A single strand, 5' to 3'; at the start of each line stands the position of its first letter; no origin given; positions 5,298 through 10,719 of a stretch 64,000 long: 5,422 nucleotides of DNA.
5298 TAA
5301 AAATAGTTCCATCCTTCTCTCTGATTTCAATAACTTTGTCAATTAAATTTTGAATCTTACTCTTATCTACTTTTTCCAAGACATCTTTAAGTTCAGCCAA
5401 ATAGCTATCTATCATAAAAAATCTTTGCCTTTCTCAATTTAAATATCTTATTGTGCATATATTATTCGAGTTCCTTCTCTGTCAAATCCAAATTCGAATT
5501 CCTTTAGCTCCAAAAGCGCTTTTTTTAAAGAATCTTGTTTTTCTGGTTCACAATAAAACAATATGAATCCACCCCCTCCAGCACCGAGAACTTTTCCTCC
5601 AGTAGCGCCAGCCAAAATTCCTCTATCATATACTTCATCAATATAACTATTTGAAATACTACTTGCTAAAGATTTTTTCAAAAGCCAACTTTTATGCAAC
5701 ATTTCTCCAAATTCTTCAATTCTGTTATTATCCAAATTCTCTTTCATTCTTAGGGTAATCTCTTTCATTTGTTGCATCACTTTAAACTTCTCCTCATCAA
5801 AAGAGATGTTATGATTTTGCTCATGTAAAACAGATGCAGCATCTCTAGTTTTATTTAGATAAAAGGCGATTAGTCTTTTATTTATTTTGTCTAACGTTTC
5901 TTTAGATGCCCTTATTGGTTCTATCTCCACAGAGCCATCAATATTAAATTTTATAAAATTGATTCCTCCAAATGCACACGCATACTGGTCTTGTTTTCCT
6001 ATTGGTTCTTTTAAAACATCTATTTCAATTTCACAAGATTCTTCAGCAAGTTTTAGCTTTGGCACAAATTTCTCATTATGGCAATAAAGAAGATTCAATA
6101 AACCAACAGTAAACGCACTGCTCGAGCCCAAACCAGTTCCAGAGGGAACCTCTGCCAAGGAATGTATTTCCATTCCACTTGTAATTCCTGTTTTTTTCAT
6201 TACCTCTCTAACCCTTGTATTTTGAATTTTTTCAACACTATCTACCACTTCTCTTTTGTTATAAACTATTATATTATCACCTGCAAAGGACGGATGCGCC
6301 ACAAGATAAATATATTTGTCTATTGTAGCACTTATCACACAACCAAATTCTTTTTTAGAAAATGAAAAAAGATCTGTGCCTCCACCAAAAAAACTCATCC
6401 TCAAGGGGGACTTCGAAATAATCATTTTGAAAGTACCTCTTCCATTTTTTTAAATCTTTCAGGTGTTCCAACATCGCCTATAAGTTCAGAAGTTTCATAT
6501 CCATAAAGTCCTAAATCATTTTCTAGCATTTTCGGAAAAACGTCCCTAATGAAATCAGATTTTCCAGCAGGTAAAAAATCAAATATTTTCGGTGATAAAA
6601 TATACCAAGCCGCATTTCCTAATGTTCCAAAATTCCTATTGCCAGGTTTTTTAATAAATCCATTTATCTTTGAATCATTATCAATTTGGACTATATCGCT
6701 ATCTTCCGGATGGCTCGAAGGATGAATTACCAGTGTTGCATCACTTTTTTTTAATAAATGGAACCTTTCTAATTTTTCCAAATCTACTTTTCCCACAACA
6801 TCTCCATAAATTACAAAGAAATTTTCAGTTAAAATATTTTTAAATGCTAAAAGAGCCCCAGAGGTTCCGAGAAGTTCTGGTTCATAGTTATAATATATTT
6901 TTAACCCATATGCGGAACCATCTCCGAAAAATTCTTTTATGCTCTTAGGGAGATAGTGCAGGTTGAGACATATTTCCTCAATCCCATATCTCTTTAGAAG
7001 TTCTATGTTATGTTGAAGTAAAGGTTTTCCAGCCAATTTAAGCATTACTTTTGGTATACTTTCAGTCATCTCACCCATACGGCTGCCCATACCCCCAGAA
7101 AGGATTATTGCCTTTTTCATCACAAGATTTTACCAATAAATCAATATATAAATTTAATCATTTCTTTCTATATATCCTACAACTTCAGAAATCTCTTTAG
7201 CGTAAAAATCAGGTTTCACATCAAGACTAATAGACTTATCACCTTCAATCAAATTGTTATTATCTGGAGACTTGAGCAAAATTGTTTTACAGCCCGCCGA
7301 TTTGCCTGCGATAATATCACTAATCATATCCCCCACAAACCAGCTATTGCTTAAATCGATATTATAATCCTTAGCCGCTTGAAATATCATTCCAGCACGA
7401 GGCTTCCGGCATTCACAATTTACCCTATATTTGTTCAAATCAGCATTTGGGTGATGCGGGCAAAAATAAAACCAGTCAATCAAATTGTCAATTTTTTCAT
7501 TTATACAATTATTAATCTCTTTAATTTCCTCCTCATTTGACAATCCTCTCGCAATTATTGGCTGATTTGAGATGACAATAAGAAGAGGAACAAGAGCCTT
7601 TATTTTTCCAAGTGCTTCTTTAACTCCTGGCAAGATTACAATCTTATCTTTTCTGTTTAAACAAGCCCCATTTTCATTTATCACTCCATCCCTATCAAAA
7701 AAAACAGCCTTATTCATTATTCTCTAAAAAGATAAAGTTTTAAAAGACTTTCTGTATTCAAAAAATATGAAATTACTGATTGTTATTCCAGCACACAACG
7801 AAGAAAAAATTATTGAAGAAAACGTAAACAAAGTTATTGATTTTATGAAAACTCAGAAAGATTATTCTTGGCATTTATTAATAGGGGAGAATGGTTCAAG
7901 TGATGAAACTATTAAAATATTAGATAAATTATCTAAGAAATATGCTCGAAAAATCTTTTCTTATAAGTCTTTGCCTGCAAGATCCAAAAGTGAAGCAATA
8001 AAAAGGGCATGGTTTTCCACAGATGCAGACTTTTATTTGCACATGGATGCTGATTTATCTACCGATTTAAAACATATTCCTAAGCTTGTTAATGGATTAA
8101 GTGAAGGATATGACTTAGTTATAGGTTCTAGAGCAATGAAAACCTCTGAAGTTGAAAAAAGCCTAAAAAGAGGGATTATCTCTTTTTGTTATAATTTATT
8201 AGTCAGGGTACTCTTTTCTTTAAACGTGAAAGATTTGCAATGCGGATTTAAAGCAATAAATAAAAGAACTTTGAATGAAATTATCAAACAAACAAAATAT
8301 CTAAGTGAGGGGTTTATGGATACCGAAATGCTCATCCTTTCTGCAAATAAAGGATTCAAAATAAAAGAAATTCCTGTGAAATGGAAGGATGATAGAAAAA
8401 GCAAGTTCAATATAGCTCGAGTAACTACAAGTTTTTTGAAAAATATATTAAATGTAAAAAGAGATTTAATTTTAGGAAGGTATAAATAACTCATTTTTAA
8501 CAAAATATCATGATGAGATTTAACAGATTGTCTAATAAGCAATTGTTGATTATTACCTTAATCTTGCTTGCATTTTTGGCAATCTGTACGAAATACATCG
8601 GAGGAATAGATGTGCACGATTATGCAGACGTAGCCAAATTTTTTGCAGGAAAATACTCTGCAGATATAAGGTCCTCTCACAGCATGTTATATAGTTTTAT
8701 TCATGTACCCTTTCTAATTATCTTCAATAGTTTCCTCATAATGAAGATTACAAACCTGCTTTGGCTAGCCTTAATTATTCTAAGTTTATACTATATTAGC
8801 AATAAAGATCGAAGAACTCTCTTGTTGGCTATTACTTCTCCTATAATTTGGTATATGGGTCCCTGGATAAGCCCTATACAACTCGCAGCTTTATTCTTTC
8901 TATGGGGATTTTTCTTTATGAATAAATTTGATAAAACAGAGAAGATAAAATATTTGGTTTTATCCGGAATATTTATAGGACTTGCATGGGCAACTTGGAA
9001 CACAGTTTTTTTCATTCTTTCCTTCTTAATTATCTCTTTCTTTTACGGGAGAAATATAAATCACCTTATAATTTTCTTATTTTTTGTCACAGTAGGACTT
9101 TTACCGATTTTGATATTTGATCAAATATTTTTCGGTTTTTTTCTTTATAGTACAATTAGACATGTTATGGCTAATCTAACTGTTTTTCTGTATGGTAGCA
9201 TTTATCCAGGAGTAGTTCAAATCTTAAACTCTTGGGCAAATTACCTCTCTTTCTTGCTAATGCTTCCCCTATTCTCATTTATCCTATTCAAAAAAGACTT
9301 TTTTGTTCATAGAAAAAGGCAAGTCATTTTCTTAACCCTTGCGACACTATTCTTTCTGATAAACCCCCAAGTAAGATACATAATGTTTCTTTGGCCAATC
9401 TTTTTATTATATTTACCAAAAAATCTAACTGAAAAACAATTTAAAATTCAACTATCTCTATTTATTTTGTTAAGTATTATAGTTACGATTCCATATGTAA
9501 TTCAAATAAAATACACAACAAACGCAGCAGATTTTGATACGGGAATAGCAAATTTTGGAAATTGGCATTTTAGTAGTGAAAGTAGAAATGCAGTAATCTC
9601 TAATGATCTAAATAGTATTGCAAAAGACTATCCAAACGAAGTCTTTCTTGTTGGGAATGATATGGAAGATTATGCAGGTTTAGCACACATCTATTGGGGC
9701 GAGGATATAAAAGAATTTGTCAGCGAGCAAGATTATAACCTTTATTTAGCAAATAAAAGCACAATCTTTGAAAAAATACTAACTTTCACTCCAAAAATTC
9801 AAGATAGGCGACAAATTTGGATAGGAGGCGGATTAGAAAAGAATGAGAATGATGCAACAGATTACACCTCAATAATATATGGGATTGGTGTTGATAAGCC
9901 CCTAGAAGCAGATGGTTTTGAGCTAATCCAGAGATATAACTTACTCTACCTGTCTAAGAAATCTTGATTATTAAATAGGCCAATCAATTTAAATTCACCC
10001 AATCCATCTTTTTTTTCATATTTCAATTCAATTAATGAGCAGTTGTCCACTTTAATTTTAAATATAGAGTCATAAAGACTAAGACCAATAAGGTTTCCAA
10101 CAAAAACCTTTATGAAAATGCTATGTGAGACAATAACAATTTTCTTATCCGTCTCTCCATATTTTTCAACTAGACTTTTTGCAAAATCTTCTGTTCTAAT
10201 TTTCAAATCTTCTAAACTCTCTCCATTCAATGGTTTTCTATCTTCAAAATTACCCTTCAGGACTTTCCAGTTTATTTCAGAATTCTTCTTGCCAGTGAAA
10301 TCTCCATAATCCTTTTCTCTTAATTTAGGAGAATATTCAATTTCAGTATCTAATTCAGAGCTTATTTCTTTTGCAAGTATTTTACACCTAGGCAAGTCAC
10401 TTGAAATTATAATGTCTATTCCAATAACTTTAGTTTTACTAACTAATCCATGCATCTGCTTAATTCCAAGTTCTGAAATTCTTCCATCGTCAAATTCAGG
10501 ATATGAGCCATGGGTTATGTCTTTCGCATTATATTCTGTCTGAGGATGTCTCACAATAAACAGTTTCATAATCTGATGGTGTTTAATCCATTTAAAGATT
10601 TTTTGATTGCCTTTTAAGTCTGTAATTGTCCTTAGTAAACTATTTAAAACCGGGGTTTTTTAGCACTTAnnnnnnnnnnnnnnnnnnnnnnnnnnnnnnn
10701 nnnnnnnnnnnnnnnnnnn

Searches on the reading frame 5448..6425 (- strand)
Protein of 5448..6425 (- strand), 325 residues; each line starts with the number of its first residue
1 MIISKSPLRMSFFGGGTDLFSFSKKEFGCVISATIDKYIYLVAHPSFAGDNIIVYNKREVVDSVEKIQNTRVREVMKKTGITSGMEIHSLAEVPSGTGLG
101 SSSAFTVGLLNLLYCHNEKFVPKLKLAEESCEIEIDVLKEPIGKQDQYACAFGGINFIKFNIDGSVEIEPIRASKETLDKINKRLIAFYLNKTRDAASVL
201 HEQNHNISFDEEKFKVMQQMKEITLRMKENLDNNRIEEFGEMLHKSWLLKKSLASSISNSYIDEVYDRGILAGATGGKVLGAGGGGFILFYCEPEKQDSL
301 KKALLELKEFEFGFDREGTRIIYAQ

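Call 9: search_protein_families(library=pfam, proteins=[window:5448-6425:-], max_evalue=0.001)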
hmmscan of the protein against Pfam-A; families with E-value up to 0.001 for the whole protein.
window:5448-6425:- (325 aa): 2 families
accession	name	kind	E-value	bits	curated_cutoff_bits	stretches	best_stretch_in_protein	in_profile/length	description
PF00288.32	GHMP_kinases_N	-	8.5e-14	52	22.3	1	73-154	8-87/87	GHMP kinases N terminal domain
PF08544.19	GHMP_kinases_C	-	1.1e-09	39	21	1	227-304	1-79/85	GHMP kinases C terminal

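Call 66: search_protein_families(library=ncbifam, proteins=[window:5448-6425:-], max_evalue=0.001)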
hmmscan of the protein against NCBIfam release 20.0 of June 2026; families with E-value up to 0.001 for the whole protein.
window:5448-6425:- (325 aa): 13 families
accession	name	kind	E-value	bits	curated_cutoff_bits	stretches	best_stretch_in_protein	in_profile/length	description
NF049969.1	GlMnHpPKinHddA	equivalog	3.5e-51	174.6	600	1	2-319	3-333/338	D-glycero-D-manno-heptose 7-phosphate kinase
NF009948.0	PRK13412.1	equivalog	5.5e-24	83.9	721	1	74-304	718-948/974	bifunctional fucokinase/fucose-1-phosphate guanylyltransferase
TIGR00549.1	mevalon_kin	equivalog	1.4e-17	64.1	163.05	1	58-290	52-275/276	mevalonate kinase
NF003036.0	PRK03926.1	equivalog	2.1e-13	50.1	403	1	50-304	42-279/302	mevalonate kinase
NF003006.0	PRK03817.1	equivalog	9.3e-13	47.9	443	1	5-316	5-337/352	galactokinase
TIGR00131.1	gal_kin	equivalog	2.2e-07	30.1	226.65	0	80-156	106-182/388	galactokinase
NF003705.0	PRK05322.1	equivalog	5e-07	28.8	385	0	78-153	106-181/388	galactokinase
TIGR00191.1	thrB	equivalog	6.3e-05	21.9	168.25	1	70-158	65-147/304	homoserine kinase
TIGR01920.1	Shik_kin_archae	equivalog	8e-05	22.1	126.85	1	66-129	51-114/266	shikimate kinase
NF040656.1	GHMP_GYDIA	hypoth_equivalog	0.00012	21.4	225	0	179-300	175-284/299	GYDIA family GHMP kinase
NF001816.0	PRK00555.1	equivalog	0.00014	21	509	0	226-303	259-335/363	galactokinase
NF003472.0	PRK05101.1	equivalog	0.00017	20.7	499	0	72-154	100-182/382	galactokinase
NF002288.1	PRK01212.1-4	equivalog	0.00055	19.1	194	0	60-134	51-126/303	homoserine kinase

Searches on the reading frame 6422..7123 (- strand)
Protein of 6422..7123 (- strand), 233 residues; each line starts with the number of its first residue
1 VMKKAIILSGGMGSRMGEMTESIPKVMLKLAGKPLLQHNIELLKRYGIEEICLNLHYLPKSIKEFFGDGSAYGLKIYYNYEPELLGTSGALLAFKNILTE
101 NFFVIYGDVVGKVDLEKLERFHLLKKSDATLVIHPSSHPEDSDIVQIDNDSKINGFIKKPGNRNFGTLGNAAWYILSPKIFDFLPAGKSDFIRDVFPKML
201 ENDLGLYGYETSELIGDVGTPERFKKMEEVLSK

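Call 9: search_protein_families(library=pfam, proteins=[window:6422-7123:-], max_evalue=0.001)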
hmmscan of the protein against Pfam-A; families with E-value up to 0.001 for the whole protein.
window:6422-7123:- (233 aa): 2 families
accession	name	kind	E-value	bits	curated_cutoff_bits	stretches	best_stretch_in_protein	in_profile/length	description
PF00483.29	NTP_transferase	-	1.8e-30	106.8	21.2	1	4-227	1-238/245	Nucleotidyl transferase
PF12804.13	NTP_transf_3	-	1.9e-12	48.1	27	1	5-111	1-98/160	MobA-like NTP transferase domain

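Call 66: search_protein_families(library=ncbifam, proteins=[window:6422-7123:-], max_evalue=0.001)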
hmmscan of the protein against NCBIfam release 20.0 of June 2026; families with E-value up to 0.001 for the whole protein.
window:6422-7123:- (233 aa): 39 families (the best 25 are shown)
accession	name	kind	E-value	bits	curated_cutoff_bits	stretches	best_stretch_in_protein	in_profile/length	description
NF052502.1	man1P_GTase_Rv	exception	3.3e-40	138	440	1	4-226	2-225/352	mannose-1-phosphate guanylyltransferase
TIGR03992.1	Arch_glmU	subfamily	4.7e-34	117.9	292.1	1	4-185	2-177/393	bifunctional sugar-1-phosphate nucleotidylyltransferase/acetyltransferase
NF045761.1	NAMPUrTaseMurU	equivalog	9e-32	110.7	250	1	4-229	2-225/226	N-acetylmuramate alpha-1-phosphate uridylyltransferase MurU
NF049965.1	GlMnHpPGnyltfHddC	equivalog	1.9e-27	96.4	300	1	3-186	1-177/221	D-glycero-D-manno-heptose 1-phosphate guanosyltransferase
NF041313.1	UDPGP_AglF_Halo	equivalog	2.8e-25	89.1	400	1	4-182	2-180/234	UTP--glucose-1-phosphate uridylyltransferase AglF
TIGR01208.1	rmlA_long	equivalog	2.1e-23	82.8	320.25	1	4-222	1-225/353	glucose-1-phosphate thymidylyltransferase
TIGR02623.1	G1P_cyt_trans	equivalog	1e-21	77.6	300.25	2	4-68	2-66/255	glucose-1-phosphate cytidylyltransferase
NF041173.1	Sug_nt_acttase_Thmprot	equivalog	3.9e-19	68.9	600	1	4-184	2-176/405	bifunctional sugar-1-phosphate nucleotidylyltransferase/acetyltransferase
NF003670.0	PRK05293.1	equivalog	4.4e-15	55.5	470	1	5-223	7-250/382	glucose-1-phosphate adenylyltransferase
TIGR02091.1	glgC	equivalog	1.9e-13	50.2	424.9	1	5-224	3-252/364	glucose-1-phosphate adenylyltransferase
TIGR01207.1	rmlA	equivalog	9.6e-13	47.9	360.65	1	4-161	1-161/286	glucose-1-phosphate thymidylyltransferase RfbA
TIGR01099.1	galU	equivalog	1.9e-12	47.3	326.8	1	3-67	2-66/261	UTP--glucose-1-phosphate uridylyltransferase GalU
NF012024.0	PRK15480.1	equivalog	2.9e-12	46.3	588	1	2-160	3-164/292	glucose-1-phosphate thymidylyltransferase RfbA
NF041135.1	IPPtranDIPPsyn_Thcocales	equivalog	2.2e-11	43.4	580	1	3-110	1-103/419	bifunctional L-myo-inositol-1-phosphate cytidylyltransferase/CDP-L-myo-inositol myo-inositolphosphotransferase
NF010937.0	PRK14357.1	equivalog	7.8e-11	41.5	658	1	4-141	2-133/448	bifunctional UDP-N-acetylglucosamine diphosphorylase/glucosamine-1-phosphate N-acetyltransferase GlmU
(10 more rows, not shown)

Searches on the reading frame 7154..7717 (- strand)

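Call 9: search_protein_families(library=pfam, proteins=[window:7154-7717:-], max_evalue=0.001)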
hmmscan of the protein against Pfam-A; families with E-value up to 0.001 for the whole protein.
window:7154-7717:- (187 aa): 4 families
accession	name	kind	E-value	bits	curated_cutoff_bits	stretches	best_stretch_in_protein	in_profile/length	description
PF13242.12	Hydrolase_like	-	5.4e-12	45.9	22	1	103-176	2-72/75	HAD-hyrolase-like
PF13419.12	HAD_2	-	1.1e-08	35.9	23.8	1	101-147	131-177/178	Haloacid dehalogenase-like hydrolase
PF00702.32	Hydrolase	-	6.4e-08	33.7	26.4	1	12-142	83-191/191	haloacid dehalogenase-like hydrolase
PF08645.17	PNK3P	-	5.9e-07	29.8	22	1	7-133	5-128/161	Polynucleotide kinase 3 phosphatase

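Call 66: search_protein_families(library=ncbifam, proteins=[window:7154-7717:-], max_evalue=0.001)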
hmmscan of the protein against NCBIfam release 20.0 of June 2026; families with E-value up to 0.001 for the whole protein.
window:7154-7717:- (187 aa): 18 families
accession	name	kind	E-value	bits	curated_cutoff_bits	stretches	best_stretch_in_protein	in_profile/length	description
NF006506.0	PRK08942.1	equivalog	4e-36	124.3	178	1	1-151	2-150/182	D-glycero-beta-D-manno-heptose 1,7-bisphosphate 7-phosphatase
TIGR00213.1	GmhB_yaeD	subfamily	7.1e-34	117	149.6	1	2-150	1-151/176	D-glycero-beta-D-manno-heptose 1,7-bisphosphate 7-phosphatase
TIGR01656.1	Histidinol-ppas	subfamily_domain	7e-31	107.1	84.15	1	3-146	1-143/149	histidinol-phosphate phosphatase domain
NF005264.0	PRK06769.1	equivalog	1e-28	100.3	217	1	3-184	5-172/175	HAD-IIIA family hydrolase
TIGR01662.1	HAD-SF-IIIA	subfamily_domain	3e-27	95.4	44.6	1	3-149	1-139/141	HAD-IIIA family hydrolase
NF050049.1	HBPPhtaseGmhB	domain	1e-25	90.6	250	1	2-152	3-147/171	D-glycero-alpha-D-manno-heptose-1,7-bisphosphate 7-phosphatase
NF003937.0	PRK05446.1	equivalog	1.1e-13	51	443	1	1-151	2-151/355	bifunctional histidinol-phosphatase/imidazoleglycerol-phosphate dehydratase HisB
TIGR01261.1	hisB_Nterm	equivalog_domain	1.2e-10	41.1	140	1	2-151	1-149/161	histidinol-phosphatase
NF009695.0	PRK13222.1-2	equivalog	5.4e-08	32.6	225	1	103-155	148-200/226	phosphoglycolate phosphatase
TIGR01668.1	YqeG_hyp_ppase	hypoth_equivalog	1e-06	28.4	89.1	1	102-150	88-137/170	YqeG family HAD IIIA-type phosphatase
NF009804.0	PRK13288.1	equivalog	3.4e-06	26.7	218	1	102-184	135-211/215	pyrophosphatase PpaX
TIGR01664.1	DNA-3'-Pase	equivalog_domain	1.2e-05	25.3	107.65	1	30-133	45-138/167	DNA 3'-phosphatase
TIGR01452.1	PGP_euk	subfamily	0.00011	21.8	201.95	1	105-178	202-278/279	phosphoglycolate/pyridoxal phosphate family phosphatase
NF009696.0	PRK13222.1-3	equivalog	0.00016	21.4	359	1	104-147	142-185/223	N-acetylmuramic acid 6-phosphate phosphatase MupP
TIGR01449.2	PGP_bact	equivalog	0.00016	21.3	180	1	104-149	140-185/213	phosphoglycolate phosphatase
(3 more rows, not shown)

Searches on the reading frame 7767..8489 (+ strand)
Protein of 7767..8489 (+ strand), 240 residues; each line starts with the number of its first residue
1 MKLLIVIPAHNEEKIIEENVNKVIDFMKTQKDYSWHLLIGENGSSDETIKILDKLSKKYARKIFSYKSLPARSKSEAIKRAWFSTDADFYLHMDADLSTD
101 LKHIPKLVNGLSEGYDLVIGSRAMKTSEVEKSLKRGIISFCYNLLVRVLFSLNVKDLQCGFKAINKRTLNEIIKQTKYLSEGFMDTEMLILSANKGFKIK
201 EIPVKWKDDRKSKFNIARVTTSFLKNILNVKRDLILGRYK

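Call 9: search_protein_families(library=pfam, proteins=[window:7767-8489:+], max_evalue=0.001)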
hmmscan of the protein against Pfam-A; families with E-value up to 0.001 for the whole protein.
window:7767-8489:+ (240 aa): 1 family
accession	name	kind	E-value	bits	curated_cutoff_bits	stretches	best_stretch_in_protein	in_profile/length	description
PF00535.33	Glycos_transf_2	-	1.6e-18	67.6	23.3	1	5-171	2-166/168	Glycosyl transferase family 2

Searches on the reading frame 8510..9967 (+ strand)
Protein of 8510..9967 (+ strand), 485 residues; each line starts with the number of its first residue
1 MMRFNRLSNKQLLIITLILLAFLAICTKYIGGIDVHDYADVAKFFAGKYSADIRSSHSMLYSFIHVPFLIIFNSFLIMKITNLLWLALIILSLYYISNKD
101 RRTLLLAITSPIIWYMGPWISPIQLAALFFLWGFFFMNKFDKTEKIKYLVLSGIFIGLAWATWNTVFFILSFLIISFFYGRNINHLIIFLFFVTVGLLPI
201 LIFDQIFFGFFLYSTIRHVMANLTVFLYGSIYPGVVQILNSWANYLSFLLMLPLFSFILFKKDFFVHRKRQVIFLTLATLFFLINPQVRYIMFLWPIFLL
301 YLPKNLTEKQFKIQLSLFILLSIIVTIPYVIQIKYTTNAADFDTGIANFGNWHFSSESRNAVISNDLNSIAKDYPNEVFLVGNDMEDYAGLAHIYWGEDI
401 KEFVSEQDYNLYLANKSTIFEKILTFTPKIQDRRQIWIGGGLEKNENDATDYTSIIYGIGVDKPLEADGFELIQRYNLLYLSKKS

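Call 9: search_protein_families(library=pfam, proteins=[window:8510-9967:+], max_evalue=0.001)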
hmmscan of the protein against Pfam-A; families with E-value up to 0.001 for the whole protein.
window:8510-9967:+ (485 aa): 0 families

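Call 41: search_protein_families(library=pfam, proteins=[window:8510-9967:+], max_evalue=0.1)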
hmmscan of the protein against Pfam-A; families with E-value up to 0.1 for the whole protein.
window:8510-9967:+ (485 aa): 1 family
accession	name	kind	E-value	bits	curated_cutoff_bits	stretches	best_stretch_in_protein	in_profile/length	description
PF03901.23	Glyco_transf_22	-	0.085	12.5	23.8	0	71-326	79-352/414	Alg9-like mannosyltransferase family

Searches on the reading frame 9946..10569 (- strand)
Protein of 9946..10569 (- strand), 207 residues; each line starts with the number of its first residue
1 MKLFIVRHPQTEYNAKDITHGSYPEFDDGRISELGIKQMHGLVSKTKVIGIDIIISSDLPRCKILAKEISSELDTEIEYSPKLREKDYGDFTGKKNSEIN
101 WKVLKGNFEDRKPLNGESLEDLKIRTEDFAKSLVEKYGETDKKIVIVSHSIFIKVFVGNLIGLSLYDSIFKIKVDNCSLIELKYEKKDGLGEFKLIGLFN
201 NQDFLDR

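Call 9: search_protein_families(library=pfam, proteins=[window:9946-10569:-], max_evalue=0.001)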
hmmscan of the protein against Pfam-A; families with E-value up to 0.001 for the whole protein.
window:9946-10569:- (207 aa): 1 family
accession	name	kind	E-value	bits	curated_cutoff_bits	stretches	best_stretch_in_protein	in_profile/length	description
PF00300.27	His_Phos_1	-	1.2e-33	116.9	21.7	1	3-187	1-184/194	Histidine phosphatase superfamily (branch 1)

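Call 66: search_protein_families(library=ncbifam, proteins=[window:9946-10569:-], max_evalue=0.001)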
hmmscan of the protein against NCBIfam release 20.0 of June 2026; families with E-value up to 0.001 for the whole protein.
window:9946-10569:- (207 aa): 15 families
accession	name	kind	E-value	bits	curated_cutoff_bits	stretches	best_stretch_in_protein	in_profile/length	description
TIGR03162.1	ribazole_cobC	equivalog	3.5e-24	85.2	162.9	1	3-181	1-175/176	alpha-ribazole phosphatase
NF038349.1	dPGM_arch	equivalog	2.9e-18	66.4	225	1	5-187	3-174/194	2,3-diphosphoglycerate-dependent phosphoglycerate mutase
NF045917.1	PhserinePhPspA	equivalog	5.2e-18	65.5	350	1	1-187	2-187/211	phosphoserine phosphatase PspA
TIGR03848.1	MSMEG_4193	subfamily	7.3e-18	64.7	203.85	1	3-187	2-189/204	MSMEG_4193 family putative phosphomutase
NF005567.0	PRK07238.1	equivalog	1.8e-17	63.7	326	1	2-190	179-365/378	bifunctional RNase H/acid phosphatase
NF002901.0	PRK03482.1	equivalog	1.6e-16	60.6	261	1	2-188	3-188/215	2,3-diphosphoglycerate-dependent phosphoglycerate mutase GpmB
NF011580.0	PRK15004.1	equivalog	4.5e-16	59.5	250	1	1-179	1-178/203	adenosylcobalamin/alpha-ribazole phosphatase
NF002339.0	PRK01295.1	equivalog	8.2e-09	35.2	316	1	3-164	5-173/206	2,3-bisphosphoglycerate-dependent phosphoglycerate mutase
NF009994.0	PRK13463.1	equivalog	1.3e-06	28.4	277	1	3-186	5-188/203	phosphoserine phosphatase 1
TIGR01258.1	pgm_1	subfamily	7.6e-06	25.5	81.7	1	1-101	1-102/245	2,3-bisphosphoglycerate-dependent phosphoglycerate mutase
NF002217.0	PRK01112.1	equivalog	1.2e-05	24.8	320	0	79-164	105-196/228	2,3-bisphosphoglycerate-dependent phosphoglycerate mutase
NF009993.0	PRK13462.1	equivalog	1.5e-05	24.7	226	1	2-169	7-167/203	acid phosphatase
NF010715.0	PRK14117.1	equivalog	4.7e-05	23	421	1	2-99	3-101/230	phosphoglycerate mutase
NF010717.0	PRK14119.1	equivalog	5e-05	23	378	1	2-97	3-99/228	2,3-diphosphoglycerate-dependent phosphoglycerate mutase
NF010713.0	PRK14115.1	equivalog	0.00023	20.5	305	0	2-100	3-102/248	2,3-diphosphoglycerate-dependent phosphoglycerate mutase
